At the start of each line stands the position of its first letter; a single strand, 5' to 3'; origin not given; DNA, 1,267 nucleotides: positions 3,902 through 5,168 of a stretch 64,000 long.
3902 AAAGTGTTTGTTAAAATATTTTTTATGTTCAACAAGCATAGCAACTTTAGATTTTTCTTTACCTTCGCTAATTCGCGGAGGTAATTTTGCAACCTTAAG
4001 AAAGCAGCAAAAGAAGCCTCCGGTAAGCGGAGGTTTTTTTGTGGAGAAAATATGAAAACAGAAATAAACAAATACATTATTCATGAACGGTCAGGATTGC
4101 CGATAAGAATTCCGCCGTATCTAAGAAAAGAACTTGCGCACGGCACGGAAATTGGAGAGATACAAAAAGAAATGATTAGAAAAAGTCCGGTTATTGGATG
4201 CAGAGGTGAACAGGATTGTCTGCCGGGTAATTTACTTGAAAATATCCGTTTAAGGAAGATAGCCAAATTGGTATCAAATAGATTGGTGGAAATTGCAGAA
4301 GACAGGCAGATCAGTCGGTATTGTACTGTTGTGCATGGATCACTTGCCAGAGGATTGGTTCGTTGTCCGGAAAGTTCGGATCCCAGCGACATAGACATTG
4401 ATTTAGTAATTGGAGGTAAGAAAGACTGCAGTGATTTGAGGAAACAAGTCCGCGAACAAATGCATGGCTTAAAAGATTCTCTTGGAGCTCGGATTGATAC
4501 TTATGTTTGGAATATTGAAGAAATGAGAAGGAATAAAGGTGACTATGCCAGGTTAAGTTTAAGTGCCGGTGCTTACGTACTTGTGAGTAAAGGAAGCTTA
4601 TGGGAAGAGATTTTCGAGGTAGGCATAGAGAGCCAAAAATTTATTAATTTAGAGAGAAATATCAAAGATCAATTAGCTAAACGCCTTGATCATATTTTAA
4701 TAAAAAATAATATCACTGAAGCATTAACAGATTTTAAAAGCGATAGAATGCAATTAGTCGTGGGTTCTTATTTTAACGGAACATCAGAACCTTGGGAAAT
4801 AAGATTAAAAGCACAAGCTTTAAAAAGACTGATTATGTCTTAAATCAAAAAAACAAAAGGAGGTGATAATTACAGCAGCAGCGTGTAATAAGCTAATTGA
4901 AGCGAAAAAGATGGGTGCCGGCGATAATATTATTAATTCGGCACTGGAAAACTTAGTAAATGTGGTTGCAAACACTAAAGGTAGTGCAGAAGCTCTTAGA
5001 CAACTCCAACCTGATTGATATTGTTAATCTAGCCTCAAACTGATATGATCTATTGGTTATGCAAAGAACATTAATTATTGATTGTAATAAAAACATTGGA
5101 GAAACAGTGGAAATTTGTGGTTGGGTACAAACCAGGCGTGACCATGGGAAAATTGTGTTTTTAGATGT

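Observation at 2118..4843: Paralogous nucleotidyltransferase pair flanking a HIT hydrolase, with an attenuator-like leader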

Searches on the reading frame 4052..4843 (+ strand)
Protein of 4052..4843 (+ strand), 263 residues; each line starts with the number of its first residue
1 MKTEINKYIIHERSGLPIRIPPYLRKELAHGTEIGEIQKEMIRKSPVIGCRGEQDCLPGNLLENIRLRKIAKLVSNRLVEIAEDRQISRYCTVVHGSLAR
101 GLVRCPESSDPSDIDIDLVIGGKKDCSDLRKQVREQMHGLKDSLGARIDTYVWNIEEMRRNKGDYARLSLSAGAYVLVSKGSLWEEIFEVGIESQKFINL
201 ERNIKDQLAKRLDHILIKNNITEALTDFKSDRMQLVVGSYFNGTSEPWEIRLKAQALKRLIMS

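Call 5: search_protein_families(library=pfam, proteins=[window:4052-4843:+], max_evalue=1)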
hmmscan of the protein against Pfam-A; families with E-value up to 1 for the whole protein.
window:4052-4843:+ (263 aa): 1 family
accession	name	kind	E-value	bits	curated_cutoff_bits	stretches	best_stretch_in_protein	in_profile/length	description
PF19445.4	eIF3h_C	-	0.01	16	28.6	1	148-211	55-118/197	C-terminal region of eIF3h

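Call 16: find_homologous_proteins(query=window:4052-4843:+)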
Query window:4052-4843:+ (263 aa): 15 proteins with E <= 0.001 among 884 candidates.
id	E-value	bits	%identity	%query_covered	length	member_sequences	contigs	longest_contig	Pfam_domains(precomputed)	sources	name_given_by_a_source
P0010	4.3e-170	582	100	100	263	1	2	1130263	-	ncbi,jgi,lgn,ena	ncbi:MAG: hypothetical protein WCV81_01080 [Microgenomates group bacterium]|jgi:hypothetical protein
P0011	3.3e-114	398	71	100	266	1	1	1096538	-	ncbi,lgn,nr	ncbi:MAG: hypothetical protein PHQ59_02085 [Candidatus Daviesbacteria bacterium]|nr:hypothetical pro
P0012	3.9e-62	228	55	79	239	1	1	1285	-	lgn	-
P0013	2.9e-55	205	49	80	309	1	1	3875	-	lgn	-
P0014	3.2e-54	202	52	77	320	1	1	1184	-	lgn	-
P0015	2.0e-52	196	49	83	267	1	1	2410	-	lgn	-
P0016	2.0e-51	193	47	86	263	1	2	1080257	-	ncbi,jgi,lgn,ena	-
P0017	5.8e-51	191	51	71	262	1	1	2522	-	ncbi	-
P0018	3.1e-49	186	44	86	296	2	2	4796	-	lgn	-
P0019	3.7e-49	185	46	82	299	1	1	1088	-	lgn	-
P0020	7.4e-49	184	50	75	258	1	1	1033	-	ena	-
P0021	6.3e-48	181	49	73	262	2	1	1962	-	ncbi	-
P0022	1.1e-47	181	44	78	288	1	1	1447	-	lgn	-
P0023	6.7e-47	178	42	74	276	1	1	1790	-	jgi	-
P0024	2.4e-44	170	41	79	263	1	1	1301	-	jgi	-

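Call 21: find_encoding_contigs(protein=P0011, flank=6000, max_places=3)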
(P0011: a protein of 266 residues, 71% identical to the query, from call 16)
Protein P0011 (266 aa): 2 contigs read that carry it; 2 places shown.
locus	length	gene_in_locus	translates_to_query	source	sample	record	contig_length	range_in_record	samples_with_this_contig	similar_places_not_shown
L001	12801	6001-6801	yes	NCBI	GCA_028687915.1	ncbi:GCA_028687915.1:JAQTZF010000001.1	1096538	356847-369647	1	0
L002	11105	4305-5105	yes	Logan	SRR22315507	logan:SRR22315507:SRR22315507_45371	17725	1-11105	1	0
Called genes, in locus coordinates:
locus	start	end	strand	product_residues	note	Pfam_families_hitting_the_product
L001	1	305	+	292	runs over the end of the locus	-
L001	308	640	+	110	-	-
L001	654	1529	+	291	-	PF07549:Sec_GG, PF02355:SecD_SecF_C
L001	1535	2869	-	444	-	PF01743:PolyA_pol, PF12627:PolyA_pol_RNAbd, PF01966:HD, PF13735:tRNA_NucTran2_2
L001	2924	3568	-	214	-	PF09335:VTT_dom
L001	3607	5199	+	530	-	PF01368:DHH, PF02272:DHHA1, PF17768:RecJ_OB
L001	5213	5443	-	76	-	-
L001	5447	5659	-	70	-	-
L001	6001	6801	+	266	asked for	-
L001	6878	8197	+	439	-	PF01336:tRNA_anti-codon, PF00152:tRNA-synt_2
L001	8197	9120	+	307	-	PF13354:Beta-lactamase2, PF00768:Peptidase_S11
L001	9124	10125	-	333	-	-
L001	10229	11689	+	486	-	PF00749:tRNA-synt_1c, PF19269:Anticodon_2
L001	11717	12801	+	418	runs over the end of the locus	PF00275:EPSP_synthase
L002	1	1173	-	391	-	?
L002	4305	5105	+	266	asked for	-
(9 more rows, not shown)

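Call 22: find_encoding_contigs(protein=P0016, flank=6000, max_places=3)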
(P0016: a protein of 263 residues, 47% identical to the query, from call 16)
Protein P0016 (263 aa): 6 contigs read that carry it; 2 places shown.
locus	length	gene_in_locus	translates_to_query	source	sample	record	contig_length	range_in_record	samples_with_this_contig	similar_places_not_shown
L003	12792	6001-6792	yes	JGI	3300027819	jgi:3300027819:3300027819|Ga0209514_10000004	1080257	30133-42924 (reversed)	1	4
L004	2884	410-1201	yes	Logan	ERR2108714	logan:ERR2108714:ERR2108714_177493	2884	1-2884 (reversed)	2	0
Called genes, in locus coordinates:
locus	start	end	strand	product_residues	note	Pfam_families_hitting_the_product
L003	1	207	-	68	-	PF00137:ATP-synt_C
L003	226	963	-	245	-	PF00119:ATP-synt_A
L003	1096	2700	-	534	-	-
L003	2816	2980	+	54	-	-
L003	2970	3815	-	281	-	-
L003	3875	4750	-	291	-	PF02899:Phage_int_SAM_1, PF13495:Phage_int_SAM_4 (weak), PF00589:Phage_integrase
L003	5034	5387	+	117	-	PF04977:DivIC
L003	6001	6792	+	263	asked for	-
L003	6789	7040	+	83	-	-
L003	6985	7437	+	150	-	PF04073:tRNA_edit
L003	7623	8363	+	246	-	PF01177:Asp_Glu_race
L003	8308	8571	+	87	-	-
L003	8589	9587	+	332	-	PF00579:tRNA-synt_1b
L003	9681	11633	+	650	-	PF06480:FtsH_ext (faint), PF00004:AAA, PF07728:AAA_5 (weak), PF17862:AAA_lid_3, PF01434:Peptidase_M41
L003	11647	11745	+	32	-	-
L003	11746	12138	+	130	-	-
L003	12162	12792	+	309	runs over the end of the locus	PF02739:5_3_exonuc_N, PF01367:5_3_exonuc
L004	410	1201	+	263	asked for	-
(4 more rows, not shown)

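Call 49: search_protein_families(library=padloc, proteins=[window:4052-4843:+], max_evalue=1)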
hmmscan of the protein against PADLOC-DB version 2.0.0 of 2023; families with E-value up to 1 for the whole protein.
window:4052-4843:+ (263 aa): 3 families
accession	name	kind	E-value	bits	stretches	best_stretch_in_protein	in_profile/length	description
PDLC04368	PDC-M05A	-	0.0023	15.8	1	91-161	109-169/201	-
PDLC04778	PDC-M70A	-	0.0045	14.3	1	71-133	29-88/355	-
PDLC04903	PDC-S09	-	0.0099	14.2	1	66-159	6-91/108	-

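Call 50: search_protein_families(library=ncbifam, proteins=[window:4052-4843:+], max_evalue=1)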
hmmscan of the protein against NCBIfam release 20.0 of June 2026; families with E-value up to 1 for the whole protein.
window:4052-4843:+ (263 aa): 2 families
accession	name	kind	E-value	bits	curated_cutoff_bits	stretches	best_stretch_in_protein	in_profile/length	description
TIGR03671.1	cca_archaeal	equivalog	0.063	12.1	281.3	1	63-144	15-91/410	CCA tRNA nucleotidyltransferase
TIGR02221.1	cas_TM1812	equivalog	0.14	12.1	76.25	1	177-248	52-120/218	TIGR02221 family CRISPR-associated protein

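Call 62: predict_structure(alignment_id=A2)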
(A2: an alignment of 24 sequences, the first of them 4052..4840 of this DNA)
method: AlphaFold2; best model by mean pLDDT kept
length: 263 residues; sequences in the alignment: 24
mean_pLDDT: 92.1   pTM: 0.85
mean pLDDT of the five models: 92.1, 90.7, 90.6, 90.2, 89.3
residues with pLDDT >= 90: 191; 70-90: 67; 50-70: 3; < 50: 2
segments of 3 or more residues with pLDDT < 50: none
pLDDT, mean of each block of 10 residues (from residue 1): 72 95 95 95 91 87 96 98 97 97 92 97 88 96 96 94 94 97 96 92 91 90 86 85 88 89 84
secondary structure, 60 per line:
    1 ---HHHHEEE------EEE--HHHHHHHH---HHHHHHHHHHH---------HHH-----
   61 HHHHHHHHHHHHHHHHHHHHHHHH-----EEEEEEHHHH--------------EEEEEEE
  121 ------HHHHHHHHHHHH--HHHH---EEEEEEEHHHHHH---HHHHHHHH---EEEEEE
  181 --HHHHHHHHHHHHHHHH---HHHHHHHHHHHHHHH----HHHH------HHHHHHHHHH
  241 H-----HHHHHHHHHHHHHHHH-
elements in order: H4-7 E8-10 E17-19 H22-29 H33-43 H61-84 E90-95 H96-99 E114-120 H127-138 H141-144 E148-154 H155-160 H164-171 E175-180 H183-198 H202-216 H221-224 H231-241 H247-262

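Call 67: fold_search(model_id=the predicted structure, library=pdb)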
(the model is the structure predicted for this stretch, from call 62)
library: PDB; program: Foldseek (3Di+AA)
matches with E <= 10: 472; with E <= 0.001: 0
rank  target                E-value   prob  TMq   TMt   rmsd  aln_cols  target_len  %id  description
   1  7bxo_E                4.6e-03  1.00  0.31  0.56   6.8       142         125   15  Crystal structure of the toxin-antitoxin with AMP-PNP (released 2020-09-30)
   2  7bxo_A                5.4e-03  1.00  0.32  0.60   6.7       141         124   15  Crystal structure of the toxin-antitoxin with AMP-PNP (released 2020-09-30)
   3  9dbi_B                5.7e-03  0.95  0.24  0.29  16.1       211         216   15  Structure of Hailong HalB D21A/D23A mutant (released 2025-05-07)
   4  7aer_A                6.3e-03  1.00  0.31  0.59   6.7       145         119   14  Rebuilt and re-refined PDB entry 5yep: tri-AMPylated Shewanella oneidensis HEPN toxin in complex with MNT antitoxin (released 2020-12-30)
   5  9dbi_A                9.6e-03  0.93  0.23  0.27  16.0       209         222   14  Structure of Hailong HalB D21A/D23A mutant (released 2025-05-07)
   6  9dbh_D                1.6e-02  0.93  0.23  0.30  13.9       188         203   15  Structure of Hailong HalB in complex with oligodeoxyadenylate (released 2025-05-07)
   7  7ecd                  1.7e-02  0.91  0.29  0.28  13.8       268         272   10  Crystal structure of Tam41 from Firmicutes bacterium, complex with CTP-Mg (released 2022-01-19)
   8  6xxq_A                1.7e-02  0.87  0.25  0.26  15.8       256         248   13  Crystal structure of spectinomycin adenyltransferase AAD(9) from Enterococcus faecialis with ATP and spectinomycin (released 2020-04-15)
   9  2rff                  2.3e-02  0.99  0.25  0.51   5.8       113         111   23  Crystal structure of a putative nucleotidyltransferase (NP_343093.1) from Sulfolobus solfataricus at 1.40 A resolution (released 2007-10-16)
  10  4ebk_A                5.9e-02  0.54  0.24  0.24  17.8       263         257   11  Crystal structure of aminoglycoside 4'-O-adenylyltransferase ANT(4')-IIb, tobramycin-bound (released 2012-04-04)
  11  3hj1_B                8.5e-02  0.23  0.21  0.15  15.1       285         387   10  Minor Editosome-Associated TUTase 1 with bound UTP (released 2010-05-12)
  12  1fa0_B                1.1e-01  0.44  0.25  0.15  11.7       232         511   15  STRUCTURE OF YEAST POLY(A) POLYMERASE BOUND TO MANGANATE AND 3'-DATP (released 2000-08-30)
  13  8d8l_C                1.3e-01  0.33  0.25  0.27  19.0       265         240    9  Yeast mitochondrial small subunit assembly intermediate (State 3) (released 2022-12-14)
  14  1f5a                  1.5e-01  0.38  0.26  0.17  14.0       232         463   14  CRYSTAL STRUCTURE OF MAMMALIAN POLY(A) POLYMERASE (released 2000-09-13)
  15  3c66_A                1.7e-01  0.47  0.28  0.16  12.9       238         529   15  Yeast poly(A) polymerase in complex with Fip1 residues 80-105 (released 2008-05-20)
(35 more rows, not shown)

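Call 87: find_encoding_contigs(protein=P0018, flank=3000, max_places=2)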
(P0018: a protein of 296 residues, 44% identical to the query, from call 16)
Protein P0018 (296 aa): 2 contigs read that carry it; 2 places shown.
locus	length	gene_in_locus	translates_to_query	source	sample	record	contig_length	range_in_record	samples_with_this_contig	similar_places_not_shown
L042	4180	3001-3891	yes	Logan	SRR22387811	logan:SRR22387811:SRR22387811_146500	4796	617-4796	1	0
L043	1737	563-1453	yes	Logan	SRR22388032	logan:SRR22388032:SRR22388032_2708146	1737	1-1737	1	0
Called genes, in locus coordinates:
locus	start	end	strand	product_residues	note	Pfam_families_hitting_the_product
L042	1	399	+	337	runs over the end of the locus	?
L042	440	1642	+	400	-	PF00587:tRNA-synt_2b, PF03129:HGTP_anticodon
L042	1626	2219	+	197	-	PF05198:IF3_N, PF00707:IF3_C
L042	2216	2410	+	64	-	PF01632:Ribosomal_L35p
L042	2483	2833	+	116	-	PF00453:Ribosomal_L20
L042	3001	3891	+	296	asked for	-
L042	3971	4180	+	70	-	?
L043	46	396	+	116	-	PF00453:Ribosomal_L20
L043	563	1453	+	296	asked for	-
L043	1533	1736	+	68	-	?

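Call 88: find_encoding_contigs(protein=P0013, flank=3000, max_places=2)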
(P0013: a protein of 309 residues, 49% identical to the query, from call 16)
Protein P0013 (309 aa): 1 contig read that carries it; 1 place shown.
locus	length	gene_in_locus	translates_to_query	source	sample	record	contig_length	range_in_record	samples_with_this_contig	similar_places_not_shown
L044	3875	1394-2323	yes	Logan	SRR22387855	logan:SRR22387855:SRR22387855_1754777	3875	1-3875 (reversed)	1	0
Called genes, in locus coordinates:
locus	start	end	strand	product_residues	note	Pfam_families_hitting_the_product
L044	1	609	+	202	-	?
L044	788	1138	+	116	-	PF00453:Ribosomal_L20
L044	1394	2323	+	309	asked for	-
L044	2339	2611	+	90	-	-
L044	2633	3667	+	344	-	PF02912:Phe_tRNA-synt_N, PF01409:tRNA-synt_2d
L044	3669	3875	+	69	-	?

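Call 93: search_protein_families(library=pfam, proteins=[L044:2339-2611:+, L003:6789-7040:+, L001:5447-5659:-, L001:5213-5443:-, L003:8589-9587:+], max_evalue=0.01)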
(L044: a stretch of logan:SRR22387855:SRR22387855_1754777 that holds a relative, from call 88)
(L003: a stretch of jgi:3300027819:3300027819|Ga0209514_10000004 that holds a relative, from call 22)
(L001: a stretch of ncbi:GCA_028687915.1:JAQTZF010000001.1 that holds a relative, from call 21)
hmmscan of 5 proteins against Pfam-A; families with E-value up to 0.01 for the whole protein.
L044:2339-2611:+ (90 aa): 0 families

L003:6789-7040:+ (83 aa): 0 families

L001:5447-5659:- (70 aa): 0 families

L001:5213-5443:- (76 aa): 0 families

L003:8589-9587:+ (332 aa): 1 family
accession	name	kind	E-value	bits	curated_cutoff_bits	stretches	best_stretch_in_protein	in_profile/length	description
PF00579.31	tRNA-synt_1b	-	2.9e-66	224.2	21.1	1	3-284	7-291/292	tRNA synthetases class I (W and Y)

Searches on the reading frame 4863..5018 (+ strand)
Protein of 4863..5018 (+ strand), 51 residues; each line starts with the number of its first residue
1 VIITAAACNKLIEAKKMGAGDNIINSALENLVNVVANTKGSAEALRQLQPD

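Call 5: search_protein_families(library=pfam, proteins=[window:4863-5018:+], max_evalue=1)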
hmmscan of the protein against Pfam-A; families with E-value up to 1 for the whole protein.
window:4863-5018:+ (51 aa): 1 family
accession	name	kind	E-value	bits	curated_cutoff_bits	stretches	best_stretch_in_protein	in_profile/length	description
PF14515.11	HOASN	-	0.18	12.6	25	1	9-49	20-61/93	Haem-oxygenase-associated N-terminal helices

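Call 49: search_protein_families(library=padloc, proteins=[window:4863-5018:+], max_evalue=1)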
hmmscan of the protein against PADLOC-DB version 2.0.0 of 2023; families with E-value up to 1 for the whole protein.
window:4863-5018:+ (51 aa): 0 families

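Call 50: search_protein_families(library=ncbifam, proteins=[window:4863-5018:+], max_evalue=1)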
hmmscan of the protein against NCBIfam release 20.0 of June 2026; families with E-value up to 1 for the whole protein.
window:4863-5018:+ (51 aa): 0 families
